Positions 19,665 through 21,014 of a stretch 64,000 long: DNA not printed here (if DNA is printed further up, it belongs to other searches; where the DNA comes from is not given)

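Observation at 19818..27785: Archaeal-type HMGCS/thiolase/DUF35 trio fused into one gene string with methylcrotonyl-CoA carboxylase and a hydratase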

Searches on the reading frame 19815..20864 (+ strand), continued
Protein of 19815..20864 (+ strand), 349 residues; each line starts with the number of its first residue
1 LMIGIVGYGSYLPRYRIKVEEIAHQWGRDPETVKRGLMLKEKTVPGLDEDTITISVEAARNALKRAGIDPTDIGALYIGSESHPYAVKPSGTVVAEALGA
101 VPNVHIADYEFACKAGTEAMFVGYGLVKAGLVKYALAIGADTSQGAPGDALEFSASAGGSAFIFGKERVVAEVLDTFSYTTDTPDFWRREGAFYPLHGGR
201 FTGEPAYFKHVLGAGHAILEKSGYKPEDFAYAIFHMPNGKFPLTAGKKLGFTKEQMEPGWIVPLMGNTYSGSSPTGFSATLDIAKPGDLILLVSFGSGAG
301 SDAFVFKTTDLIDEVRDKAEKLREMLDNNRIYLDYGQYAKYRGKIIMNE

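Call 59: search_protein_families(library=ncbifam, proteins=[L077:8814-9977:+, L077:12647-13417:+, L077:19123-20670:+, L077:4196-5716:+, L077:605-1636:+, L074:19637-20788:+, L077:18607-19107:+, L046:18498-20138:+, L077:15071-16678:+], max_evalue=1e-20)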
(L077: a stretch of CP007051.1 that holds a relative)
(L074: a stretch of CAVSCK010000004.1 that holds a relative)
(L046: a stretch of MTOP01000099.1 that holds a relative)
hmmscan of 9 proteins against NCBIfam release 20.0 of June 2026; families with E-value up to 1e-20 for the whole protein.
L077:8814-9977:+ (387 aa): 16 families
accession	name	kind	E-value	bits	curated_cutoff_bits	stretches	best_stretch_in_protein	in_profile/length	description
NF042972.1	AcrlCoAredClosAcrC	equivalog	1.4e-87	293.8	640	1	10-380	7-376/378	acryloyl-CoA reductase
NF045552.1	GlutCoADH_Des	equivalog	2.2e-76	257.5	470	1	8-377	5-376/387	glutaryl-CoA dehydrogenase Acd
NF058590.1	AcCoDHFadEBacil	equivalog_domain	7e-75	252.7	600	1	9-377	22-407/586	acyl-CoA dehydrogenase FadE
NF043006.1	CyhCrbnylCoADH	equivalog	5.6e-69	232.9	650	1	34-382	31-377/380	cyclohexane-1-carbonyl-CoA dehydrogenase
NF042439.1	SulpropCoADesulf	equivalog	4.9e-67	226.3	600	1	19-380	4-370/379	3-sulfinopropanoyl-CoA desulfinase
NF045652.1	ProlPCPDhRedW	equivalog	3.4e-65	220.3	650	1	11-380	3-373/376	L-prolyl-[peptidyl-carrier protein] dehydrogenase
NF008997.0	PRK12341.1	equivalog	4.3e-65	220.2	537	1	18-382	15-378/382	acyl-CoA dehydrogenase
NF053553.1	prodigi_MBC_PigA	equivalog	1.3e-62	212.2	500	1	12-380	9-379/381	prodigiosin MBC biosynthesis dehydrogenase PigA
NF002885.1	PRK03354.1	equivalog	8.2e-53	179.8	540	1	10-379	7-372/378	crotonobetainyl-CoA dehydrogenase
TIGR03207.1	cyc_hxne_CoA_dh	equivalog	9.3e-49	166.1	575.35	1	10-379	3-370/372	cyclohexanecarboxyl-CoA dehydrogenase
NF052270.1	Staph_DH_FadE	equivalog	5.5e-44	150.5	600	1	8-380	21-393/400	acyl-CoA dehydrogenase FadE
TIGR03203.1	pimD_small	equivalog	3.4e-26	92.2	652.7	1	43-369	42-365/378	pimeloyl-CoA dehydrogenase small subunit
TIGR03204.1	pimC_large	equivalog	1.5e-25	89.9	623.85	1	42-345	44-343/395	pimeloyl-CoA dehydrogenase large subunit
NF049984.1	Rv1679_FadE16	equivalog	3.1e-25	89.2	600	1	34-372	20-357/371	Rv1679 family acyl-CoA dehydrogenase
NF007000.1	PRK09463.1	subfamily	5.3e-25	87.9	600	1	27-346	62-398/726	acyl-CoA dehydrogenase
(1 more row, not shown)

L077:12647-13417:+ (256 aa): 53 families (the best 25 are shown)
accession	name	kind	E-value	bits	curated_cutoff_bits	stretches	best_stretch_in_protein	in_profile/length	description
NF051848.1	EnCoAHydtEchA19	equivalog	2.4e-50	171.5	400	1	4-256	2-258/258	enoyl-CoA hydratase EchA19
NF005803.0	PRK07658.1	equivalog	1e-42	146.3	313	1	3-256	3-257/257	enoyl-CoA hydratase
NF006007.0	PRK08138.1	subfamily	1.2e-42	146.1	355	1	7-255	13-260/261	enoyl-CoA hydratase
NF005675.0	PRK07468.1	equivalog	1.7e-42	145.9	350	1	11-255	14-261/262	crotonase/enoyl-CoA hydratase family protein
NF004475.0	PRK05809.1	subfamily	3.5e-41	141.4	394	1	3-256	5-260/260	short-chain-enoyl-CoA hydratase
NF007239.0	PRK09674.1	equivalog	3.6e-40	138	371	1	1-254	3-255/257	2,3-dehydroadipyl-CoA hydratase PaaF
NF005699.0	PRK07509.1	equivalog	6.4e-39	134.2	249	1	3-231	5-241/267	crotonase/enoyl-CoA hydratase family protein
NF005864.0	PRK07799.1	equivalog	2.9e-38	131.6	316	1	3-256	9-266/266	crotonase/enoyl-CoA hydratase family protein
NF005879.0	PRK07827.1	equivalog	5.1e-38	130.8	283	1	3-254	8-260/261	enoyl-CoA hydratase family protein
NF004517.0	PRK05862.1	equivalog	1.1e-37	130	396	1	2-256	4-257/257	enoyl-CoA hydratase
NF006100.0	PRK08252.1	subfamily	1.2e-37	129.9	282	1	2-255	3-253/254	crotonase/enoyl-CoA hydratase family protein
NF004840.0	PRK06190.1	equivalog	9.9e-37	126.9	253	1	4-214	6-216/260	enoyl-CoA hydratase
NF006008.0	PRK08139.1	equivalog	3.7e-36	125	313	1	4-255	13-265/266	enoyl-CoA hydratase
NF005126.0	PRK06563.1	subfamily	1.1e-35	123.3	261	1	2-254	7-261/263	crotonase/enoyl-CoA hydratase family protein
NF005073.0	PRK06495.1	subfamily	1.1e-35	123.2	296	1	4-254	6-255/257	enoyl-CoA hydratase/isomerase family protein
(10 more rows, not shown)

L077:19123-20670:+ (515 aa): 1 family
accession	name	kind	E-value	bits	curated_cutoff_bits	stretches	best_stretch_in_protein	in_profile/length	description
TIGR03948.1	butyr_acet_CoA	equivalog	4.6e-67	226.7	674.8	1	20-474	4-441/445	butyryl-CoA:acetate CoA-transferase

L077:4196-5716:+ (506 aa): 18 families
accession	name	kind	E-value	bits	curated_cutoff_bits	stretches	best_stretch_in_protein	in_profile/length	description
NF002086.0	PRK00915.1-3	equivalog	4.2e-237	787.7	532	1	3-502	4-502/516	2-isopropylmalate synthase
TIGR00973.1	leuA_bact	equivalog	1.1e-222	739.9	598.7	1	6-499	2-494/494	2-isopropylmalate synthase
NF002087.0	PRK00915.1-4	equivalog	5.7e-220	731.2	729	1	6-501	7-502/516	2-isopropylmalate synthase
NF002088.0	PRK00915.1-5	equivalog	4e-209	695.4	697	1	4-502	2-499/514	2-isopropylmalate synthase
NF002084.0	PRK00915.1-1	equivalog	1.6e-192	640.7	748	1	5-500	4-498/523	2-isopropylmalate synthase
NF002085.0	PRK00915.1-2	subfamily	1.1e-159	532.4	517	1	4-502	12-500/504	2-isopropylmalate synthase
TIGR02090.1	LEU1_arch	subfamily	5.2e-135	450.2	484.75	1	6-380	1-363/363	isopropylmalate/citramalate/homocitrate synthases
NF041069.1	IPMS_Sufob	equivalog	8.4e-129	430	600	1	6-383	1-368/371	isopropylmalate synthase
TIGR02660.1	nifV_homocitr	equivalog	2.2e-97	326.6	462.9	1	6-379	2-364/365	homocitrate synthase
TIGR02146.1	LysS_fung_arch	equivalog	1.2e-91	307.5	413.55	1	8-362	1-343/344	homocitrate synthase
NF042434.1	IPMS_Lepto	equivalog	9.4e-86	288.1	500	1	4-367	4-372/374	2-isopropylmalate synthase LeuA2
TIGR00977.1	citramal_synth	equivalog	9.3e-76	255.2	450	1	6-503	2-518/526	citramalate synthase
NF042433.1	CitmalDyn_Leptosp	equivalog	2.8e-68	230.7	950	1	6-441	8-442/514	(R)-citramalate synthase CimA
NF002991.1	PRK03739.1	subfamily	1.5e-56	192.2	455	1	11-500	32-550/550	2-isopropylmalate synthase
TIGR00970.1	leuA_yeast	equivalog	5e-45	154.1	697.4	1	9-501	30-562/564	2-isopropylmalate synthase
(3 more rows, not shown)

L077:605-1636:+ (343 aa): 8 families
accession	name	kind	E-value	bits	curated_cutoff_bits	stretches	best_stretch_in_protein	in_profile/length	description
TIGR00048.1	rRNA_mod_RlmN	equivalog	7.8e-110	367.1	290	1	3-340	8-344/355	dual-specificity RNA methyltransferase RlmN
NF008396.0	PRK11194.1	equivalog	2.3e-82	276.9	633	1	3-340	14-355/379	dual-specificity RNA methyltransferase RlmN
NF011031.0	PRK14461.1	equivalog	9e-75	252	601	1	3-341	9-364/372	ribosomal RNA large subunit methyltransferase N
NF000424.4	CfrAB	exception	3.1e-69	233.9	530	1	11-339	6-337/338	Cfr family 23S rRNA (adenine(2503)-C(8))-methyltransferase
NF011040.0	PRK14470.1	equivalog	1.4e-68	231.9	441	1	9-341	6-334/338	ribosomal RNA large subunit methyltransferase N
NF011024.0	PRK14453.1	equivalog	3.3e-67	227.2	468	1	11-340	10-342/348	23S rRNA (adenine(2503)-C(8))-methyltransferase Cfr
TIGR04432.1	rSAM_Cfr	equivalog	1.9e-65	221.4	550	1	11-339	8-339/341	Cfr family 23S rRNA (adenine(2503)-C(8))-methyltransferase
NF011034.0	PRK14464.1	equivalog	1e-47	162.6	422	1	70-340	70-328/348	RNA methyltransferase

L074:19637-20788:+ (383 aa): 20 families
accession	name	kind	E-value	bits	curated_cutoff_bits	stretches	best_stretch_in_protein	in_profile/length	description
NF042972.1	AcrlCoAredClosAcrC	equivalog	4e-142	473.4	640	1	1-378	1-377/378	acryloyl-CoA reductase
NF058590.1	AcCoDHFadEBacil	equivalog_domain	4.3e-109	365.6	600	1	4-381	20-414/586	acyl-CoA dehydrogenase FadE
NF043006.1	CyhCrbnylCoADH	equivalog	7.9e-98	327.9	650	1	6-381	5-379/380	cyclohexane-1-carbonyl-CoA dehydrogenase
NF045552.1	GlutCoADH_Des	equivalog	2.9e-94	316.4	470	1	1-375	1-377/387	glutaryl-CoA dehydrogenase Acd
NF042439.1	SulpropCoADesulf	equivalog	3.2e-84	282.8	600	1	14-380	2-373/379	3-sulfinopropanoyl-CoA desulfinase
NF045652.1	ProlPCPDhRedW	equivalog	1.1e-78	264.6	650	1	11-377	6-373/376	L-prolyl-[peptidyl-carrier protein] dehydrogenase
NF053553.1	prodigi_MBC_PigA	equivalog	2.3e-77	260.7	500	1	1-377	1-379/381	prodigiosin MBC biosynthesis dehydrogenase PigA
NF008997.0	PRK12341.1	equivalog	2.7e-67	227.5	537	1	1-379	1-378/382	acyl-CoA dehydrogenase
TIGR03207.1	cyc_hxne_CoA_dh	equivalog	5.4e-62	209.7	575.35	1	5-376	1-370/372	cyclohexanecarboxyl-CoA dehydrogenase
NF002885.1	PRK03354.1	equivalog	6.7e-57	193.2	540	1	1-378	1-374/378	crotonobetainyl-CoA dehydrogenase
NF052270.1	Staph_DH_FadE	equivalog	9.8e-54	182.6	600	1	5-378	21-394/400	acyl-CoA dehydrogenase FadE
NF007000.1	PRK09463.1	subfamily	1.5e-40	139.2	600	1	34-343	71-398/726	acyl-CoA dehydrogenase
NF049984.1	Rv1679_FadE16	equivalog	4.5e-39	134.7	600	1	28-376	16-364/371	Rv1679 family acyl-CoA dehydrogenase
NF009586.0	PRK13026.1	subfamily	9.2e-37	126.7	608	1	33-343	105-433/777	acyl-CoA dehydrogenase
TIGR03203.1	pimD_small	equivalog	1.2e-33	116.8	652.7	1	2-367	1-366/378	pimeloyl-CoA dehydrogenase small subunit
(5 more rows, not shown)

L077:18607-19107:+ (166 aa): 1 family
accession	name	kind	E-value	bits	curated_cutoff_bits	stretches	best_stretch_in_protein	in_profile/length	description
TIGR03081.1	metmalonyl_epim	equivalog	6.4e-25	88.2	114.95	1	30-162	2-129/129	methylmalonyl-CoA epimerase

L046:18498-20138:+ (546 aa): 8 families
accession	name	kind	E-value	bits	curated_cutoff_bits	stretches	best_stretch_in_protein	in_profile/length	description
TIGR02037.1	degP_htrA_DO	subfamily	3.2e-60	204.3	416.2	2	205-341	193-340/434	Do family serine endopeptidase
NF041521.1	HhoA_HhoB_HtrA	equivalog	1.2e-45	156.3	450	0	375-460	247-332/335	HhoA/HhoB/HtrA family serine endopeptidase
TIGR02038.1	protease_degS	equivalog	3.3e-35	121.9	422.95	0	217-332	224-350/351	outer membrane-stress sensor serine endopeptidase DegS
NF047968.1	SerProtHtrA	equivalog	7.5e-31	107.8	470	0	387-458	285-356/357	serine protease HtrA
NF008147.1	PRK10898.1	equivalog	1.8e-30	106.3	408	0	218-333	226-352/352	outer membrane-stress sensor serine endopeptidase DegS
NF040960.1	MamE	equivalog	2.9e-29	102.2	800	0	368-459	444-535/659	magnetosome formation protease MamE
NF007526.1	PRK10139.1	equivalog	2e-28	99.3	756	0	63-329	93-360/456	serine endoprotease DegQ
NF008189.1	PRK10942.1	equivalog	1.4e-25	89.7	720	0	367-461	289-383/477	serine endoprotease DegP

L077:15071-16678:+ (535 aa): 1 family
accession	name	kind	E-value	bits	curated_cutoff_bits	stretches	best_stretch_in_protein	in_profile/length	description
TIGR01117.1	mmdA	subfamily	2.2e-100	336.9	998.8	1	24-524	1-499/512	methylmalonyl-CoA decarboxylase subunit alpha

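Call 61: find_encoding_contigs(protein=L077:10004-11050:+, flank=10000, max_places=1)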
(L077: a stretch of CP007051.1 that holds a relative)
Protein L077:10004-11050:+ (348 aa): 8 contigs read that carry it; 1 place shown.
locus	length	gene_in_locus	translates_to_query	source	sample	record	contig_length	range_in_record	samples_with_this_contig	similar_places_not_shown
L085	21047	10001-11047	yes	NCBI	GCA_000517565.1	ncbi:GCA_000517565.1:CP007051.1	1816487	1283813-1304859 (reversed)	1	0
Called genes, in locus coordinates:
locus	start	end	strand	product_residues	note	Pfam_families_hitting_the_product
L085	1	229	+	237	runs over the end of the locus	PF28017:CheZ_Pase, PF04344:CheZ (weak)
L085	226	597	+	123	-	PF00072:Response_reg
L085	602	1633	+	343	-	PF21016:RlmN_N, PF04055:Radical_SAM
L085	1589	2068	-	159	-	PF02075:RuvC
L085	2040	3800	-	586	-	PF04225:LysM_OapA (faint), PF23472:LysM2_CERK1_LYK3_4_5 (faint), PF01476:LysM, PF22310:NMB0315_dom_I (faint), PF23446:LysM1_NFP_LYK (faint), PF23457:LysM2_NFP (faint), PF01476:LysM, PF00877:NLPC_P60, +3 more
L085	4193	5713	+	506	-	PF00682:HMGL-like, PF22617:HCS_D2, PF08502:LeuA_dimer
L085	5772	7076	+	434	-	PF00285:Citrate_synt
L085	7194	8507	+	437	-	PF00989:PAS (weak), PF13426:PAS_9 (weak), PF00158:Sigma54_activat, PF14532:Sigma54_activ_2, PF00004:AAA (faint), PF07728:AAA_5 (faint), PF25601:AAA_lid_14, PF18024:HTH_50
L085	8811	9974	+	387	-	PF02771:Acyl-CoA_dh_N, PF02770:Acyl-CoA_dh_M, PF00441:Acyl-CoA_dh_1, PF22924:ACOX_C_alpha1 (weak), PF08028:Acyl-CoA_dh_2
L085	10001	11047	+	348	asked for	PF08541:ACP_syn_III_C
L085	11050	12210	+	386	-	PF00108:Thiolase_N, PF00109:ketoacyl-synt (weak), PF02803:Thiolase_C, PF22691:Thiolase_C_1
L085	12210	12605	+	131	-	PF12172:zf-ChsH2, PF01796:OB_ChsH2_C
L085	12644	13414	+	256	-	PF00378:ECH_1, PF16113:ECH_2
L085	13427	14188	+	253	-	PF01012:ETF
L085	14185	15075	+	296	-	PF00766:ETF_alpha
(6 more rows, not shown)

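Call 62: find_encoding_contigs(protein=L060:10004-11050:+, flank=10000, max_places=1)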
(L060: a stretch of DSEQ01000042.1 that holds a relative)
Protein L060:10004-11050:+ (348 aa): 13 contigs read that carry it; 1 place shown.
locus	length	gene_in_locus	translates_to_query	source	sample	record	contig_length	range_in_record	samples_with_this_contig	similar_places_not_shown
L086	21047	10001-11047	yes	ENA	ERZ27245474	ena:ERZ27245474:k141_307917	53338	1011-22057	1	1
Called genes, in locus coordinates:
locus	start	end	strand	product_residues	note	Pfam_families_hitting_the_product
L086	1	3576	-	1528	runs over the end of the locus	?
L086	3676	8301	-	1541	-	PF13860:FlgD_ig, PF18962:Por_Secre_tail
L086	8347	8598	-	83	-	-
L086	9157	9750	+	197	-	-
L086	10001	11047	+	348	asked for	PF08541:ACP_syn_III_C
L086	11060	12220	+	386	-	PF00108:Thiolase_N, PF00109:ketoacyl-synt (faint), PF22691:Thiolase_C_1, PF02803:Thiolase_C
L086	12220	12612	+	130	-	PF01796:OB_ChsH2_C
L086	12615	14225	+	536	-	PF03255:ACCA (weak), PF01039:Carboxyl_trans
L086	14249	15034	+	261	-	PF00378:ECH_1, PF16113:ECH_2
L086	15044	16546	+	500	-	PF00289:Biotin_carb_N, PF02222:ATP-grasp, PF02786:CPSase_L_D2, PF07478:Dala_Dala_lig_C, PF02785:Biotin_carb_C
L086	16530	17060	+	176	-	PF00364:Biotin_lipoyl, PF25984:BSH_YknX (weak), PF25917:BSH_RND (weak)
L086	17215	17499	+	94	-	PF27659:CHP02642 (faint), PF00684:DnaJ_CXXCXGXG (weak)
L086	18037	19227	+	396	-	PF00108:Thiolase_N, PF02803:Thiolase_C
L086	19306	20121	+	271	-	PF02737:3HCDH_N, PF00725:3HCDH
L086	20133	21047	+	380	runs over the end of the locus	PF02771:Acyl-CoA_dh_N, PF02770:Acyl-CoA_dh_M, PF00441:Acyl-CoA_dh_1, PF08028:Acyl-CoA_dh_2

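Call 79: search_dna_similar(query=window:19818-20864:+, collection=plasmids, mode=protein, max_rows=25, max_evalue=0.000001)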
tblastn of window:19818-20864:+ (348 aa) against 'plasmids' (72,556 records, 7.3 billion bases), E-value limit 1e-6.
Records with a match: 116; places in all: 123; records where one place covers at least 80% of the query: 101.
Best place of each record, by identity: <60% 116.
By first word of the organism name: Streptomyces 21; Escherichia 11; Sphingobium 10; Rhodococcus 8; Natrinema 4; Melissococcus 4; Klebsiella 4; Halomarina 3; Haloprofundus 3; Haloarcula 3; and 33 more.
By predicted mobility (MOB-suite, as given by PLSDB): non-mobilizable 101; mobilizable 13; conjugative 2.
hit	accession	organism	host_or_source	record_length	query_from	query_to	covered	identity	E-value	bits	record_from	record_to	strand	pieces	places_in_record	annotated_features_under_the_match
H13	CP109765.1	Priestia megaterium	potato,mixed culture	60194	3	348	99%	32.7%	5e-49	183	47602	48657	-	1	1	hydroxymethylglutaryl-CoA synthase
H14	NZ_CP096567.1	Rhodococcus qingshengii JCM 15477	sandy loam,soil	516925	2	344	99%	31.0%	2e-16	88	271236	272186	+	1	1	OB-fold domain-containing protein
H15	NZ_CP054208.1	Rhodococcus qingshengii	cell culture,carbendazim contaminated ...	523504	2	344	99%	31.0%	2e-16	88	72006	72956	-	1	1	OB-fold domain-containing protein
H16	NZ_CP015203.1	Rhodococcus sp. 008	Skate,bacterial culture,renal tissue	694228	2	344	99%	31.0%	2e-16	88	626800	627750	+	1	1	OB-fold domain-containing protein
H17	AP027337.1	Sphingobium sp. TomTYG72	-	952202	2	315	90%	33.4%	3e-26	117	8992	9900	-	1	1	hypothetical protein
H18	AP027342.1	Sphingobium sp. TomTYG74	-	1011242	2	315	90%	32.9%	4e-25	113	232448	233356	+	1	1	hypothetical protein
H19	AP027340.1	Sphingobium sp. TomTYG73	-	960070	2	315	90%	32.8%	3e-24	110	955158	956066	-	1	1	hypothetical protein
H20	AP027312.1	Sphingobium sp. TomMM7A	-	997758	2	315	90%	32.8%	6e-24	110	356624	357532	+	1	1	hypothetical protein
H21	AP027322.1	Sphingobium sp. TomTYG43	-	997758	2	315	90%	32.8%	6e-24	110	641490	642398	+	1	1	hypothetical protein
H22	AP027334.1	Sphingobium sp. TomTYG71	-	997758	2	315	90%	32.8%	6e-24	110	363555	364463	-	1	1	hypothetical protein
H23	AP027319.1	Sphingobium sp. TomTYG42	-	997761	2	315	90%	32.8%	6e-24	110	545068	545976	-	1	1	hypothetical protein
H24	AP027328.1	Sphingobium sp. TomTYG64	-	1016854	2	315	90%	32.8%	1e-23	109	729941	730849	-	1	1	hypothetical protein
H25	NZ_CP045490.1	Natronorubrum aibiense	single cell,Xinjiang Aibi Salt Lake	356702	1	348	100%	29.5%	3e-21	102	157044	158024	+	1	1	zinc ribbon domain-containing protein | thiolase domain-containing protein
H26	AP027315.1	Sphingobium sp. TomMM15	-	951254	2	315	90%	32.5%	1e-23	109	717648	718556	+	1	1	hypothetical protein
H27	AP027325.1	Sphingobium sp. TomTYG46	-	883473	2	315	90%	32.2%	1e-23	109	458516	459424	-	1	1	hypothetical protein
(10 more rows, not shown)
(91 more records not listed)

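Call 80: search_dna_similar(query=window:19818-20864:+, collection=plasmids, mode=protein, max_rows=60, max_evalue=0.000001, rows=spread)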
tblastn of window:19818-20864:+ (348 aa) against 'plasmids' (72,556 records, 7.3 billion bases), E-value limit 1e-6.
Records with a match: 116; places in all: 123; records where one place covers at least 80% of the query: 101.
Best place of each record, by identity: <60% 116.
By first word of the organism name: Streptomyces 21; Escherichia 11; Sphingobium 10; Rhodococcus 8; Natrinema 4; Melissococcus 4; Klebsiella 4; Halomarina 3; Haloprofundus 3; Haloarcula 3; and 33 more.
By predicted mobility (MOB-suite, as given by PLSDB): non-mobilizable 101; mobilizable 13; conjugative 2.
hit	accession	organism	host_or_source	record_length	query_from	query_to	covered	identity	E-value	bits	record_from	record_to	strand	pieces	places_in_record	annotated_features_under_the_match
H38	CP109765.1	Priestia megaterium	potato,mixed culture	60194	3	348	99%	32.7%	5e-49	183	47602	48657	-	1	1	hydroxymethylglutaryl-CoA synthase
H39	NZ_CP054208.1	Rhodococcus qingshengii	cell culture,carbendazim contaminated ...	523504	2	344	99%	31.0%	2e-16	88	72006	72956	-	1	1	OB-fold domain-containing protein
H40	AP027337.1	Sphingobium sp. TomTYG72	-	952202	2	315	90%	33.4%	3e-26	117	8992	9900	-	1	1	hypothetical protein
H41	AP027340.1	Sphingobium sp. TomTYG73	-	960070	2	315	90%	32.8%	3e-24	110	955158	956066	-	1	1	hypothetical protein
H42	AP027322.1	Sphingobium sp. TomTYG43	-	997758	2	315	90%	32.8%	6e-24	110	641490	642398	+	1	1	hypothetical protein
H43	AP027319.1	Sphingobium sp. TomTYG42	-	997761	2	315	90%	32.8%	6e-24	110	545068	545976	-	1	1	hypothetical protein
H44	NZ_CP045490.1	Natronorubrum aibiense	single cell,Xinjiang Aibi Salt Lake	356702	1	348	100%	29.5%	3e-21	102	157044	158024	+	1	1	zinc ribbon domain-containing protein | thiolase domain-containing protein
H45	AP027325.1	Sphingobium sp. TomTYG46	-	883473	2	315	90%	32.2%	1e-23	109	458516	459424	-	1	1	hypothetical protein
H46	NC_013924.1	Natrialba magadii ATCC 43099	-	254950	1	347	100%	29.0%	6e-24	110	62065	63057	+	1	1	zinc ribbon domain-containing protein | thiolase domain-containing protein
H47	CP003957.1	Rhodococcus opacus PD630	-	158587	2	342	94%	30.3%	1e-11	95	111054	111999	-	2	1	Uncharacterized protein | UPF0219 protein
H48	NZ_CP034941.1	Halorubrum ezzemoulense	Cell Culture,Hypersaline Lake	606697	4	348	99%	28.4%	3e-21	102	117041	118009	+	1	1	zinc ribbon domain-containing protein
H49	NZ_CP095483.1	Halorientalis litorea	cell culture,salt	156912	1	345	99%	28.0%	5e-10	69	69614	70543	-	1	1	hypothetical protein | thiolase domain-containing protein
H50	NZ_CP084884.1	Natrinema zhouii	pure culture,Salt mine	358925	2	348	100%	27.6%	3e-11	72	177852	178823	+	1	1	zinc ribbon domain-containing protein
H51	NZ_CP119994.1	Halomarina sp. PSR21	cell culture,saline soil from Tarim ...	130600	1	341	98%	27.6%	2e-7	60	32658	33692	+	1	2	hypothetical protein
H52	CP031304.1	Natrinema thermotolerans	Cell culture,Korean salt-fermented food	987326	1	306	88%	30.6%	1e-23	109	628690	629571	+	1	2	ACP synthase | thiolase domain-containing protein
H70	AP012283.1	Melissococcus plutonius DAT561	-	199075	2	303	87%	26.3%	6e-20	99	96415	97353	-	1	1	hydroxymethylglutaryl-CoA synthase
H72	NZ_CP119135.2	Streptomyces sp. FXJ1.172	cell culture,red soil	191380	2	303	87%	26.1%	2e-11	72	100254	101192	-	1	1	hydroxymethylglutaryl-CoA synthase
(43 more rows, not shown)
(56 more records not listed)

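Call 81: get_annotated_region(hit=H72, flank=7000)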
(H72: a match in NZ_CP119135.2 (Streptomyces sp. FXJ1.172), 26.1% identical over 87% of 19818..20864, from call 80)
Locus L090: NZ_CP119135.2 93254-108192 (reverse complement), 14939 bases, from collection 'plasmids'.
description: Streptomyces sp. FXJ1.172 plasmid p2, complete sequence
organism: Streptomyces sp. FXJ1.172 (NCBI taxid 710705)
taxonomy: Bacteria; Actinomycetota; Actinomycetes; Kitasatosporales; Streptomycetaceae; Streptomyces; Streptomyces sp. FXJ1.172
host: -; source: cell culture,red soil; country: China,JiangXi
typing (MOB-suite, as given by PLSDB): non-mobilizable
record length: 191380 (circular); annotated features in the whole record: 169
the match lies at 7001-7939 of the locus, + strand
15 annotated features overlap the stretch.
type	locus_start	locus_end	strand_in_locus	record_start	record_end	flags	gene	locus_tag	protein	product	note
CDS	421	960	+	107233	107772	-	-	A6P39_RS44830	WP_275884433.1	hypothetical protein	-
CDS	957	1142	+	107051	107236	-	-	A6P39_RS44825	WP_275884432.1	hypothetical protein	-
CDS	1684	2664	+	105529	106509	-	mvk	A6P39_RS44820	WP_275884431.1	mevalonate kinase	GO:0019287 - isopentenyl diphosphate biosynthetic process, mevalonate pathway [Evidence IEA]; GO:0016126 - sterol ...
CDS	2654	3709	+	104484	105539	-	mvaD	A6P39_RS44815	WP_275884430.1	diphosphomevalonate decarboxylase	GO:0019287 - isopentenyl diphosphate biosynthetic process, mevalonate pathway [Evidence IEA]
CDS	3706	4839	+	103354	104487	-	-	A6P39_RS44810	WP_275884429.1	phosphomevalonate kinase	GO:0019287 - isopentenyl diphosphate biosynthetic process, mevalonate pathway [Evidence IEA]; GO:0016126 - sterol ...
CDS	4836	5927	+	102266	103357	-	fni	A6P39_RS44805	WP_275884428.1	type 2 isopentenyl-diphosphate Delta-isomerase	GO:0008299 - isoprenoid biosynthetic process [Evidence IEA]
CDS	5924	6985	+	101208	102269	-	-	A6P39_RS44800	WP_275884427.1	hydroxymethylglutaryl-CoA reductase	-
CDS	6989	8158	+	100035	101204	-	-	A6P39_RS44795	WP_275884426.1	hydroxymethylglutaryl-CoA synthase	-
CDS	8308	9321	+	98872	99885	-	-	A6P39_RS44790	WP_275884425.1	ketoacyl-ACP synthase III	-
CDS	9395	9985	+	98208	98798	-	-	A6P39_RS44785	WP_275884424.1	malonic semialdehyde reductase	-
CDS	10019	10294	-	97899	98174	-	-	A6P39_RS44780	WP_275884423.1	DUF6059 family protein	-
CDS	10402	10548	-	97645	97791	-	-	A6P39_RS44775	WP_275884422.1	hypothetical protein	-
CDS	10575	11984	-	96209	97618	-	ahcY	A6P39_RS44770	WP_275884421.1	adenosylhomocysteinase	GO:0006730 - one-carbon metabolic process [Evidence IEA]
CDS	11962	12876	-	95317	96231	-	metF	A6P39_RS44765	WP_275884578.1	methylenetetrahydrofolate reductase [NAD(P)H]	GO:0009086 - methionine biosynthetic process [Evidence IEA]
CDS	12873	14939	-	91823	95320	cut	metH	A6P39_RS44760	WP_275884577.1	methionine synthase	GO:0009086 - methionine biosynthetic process [Evidence IEA]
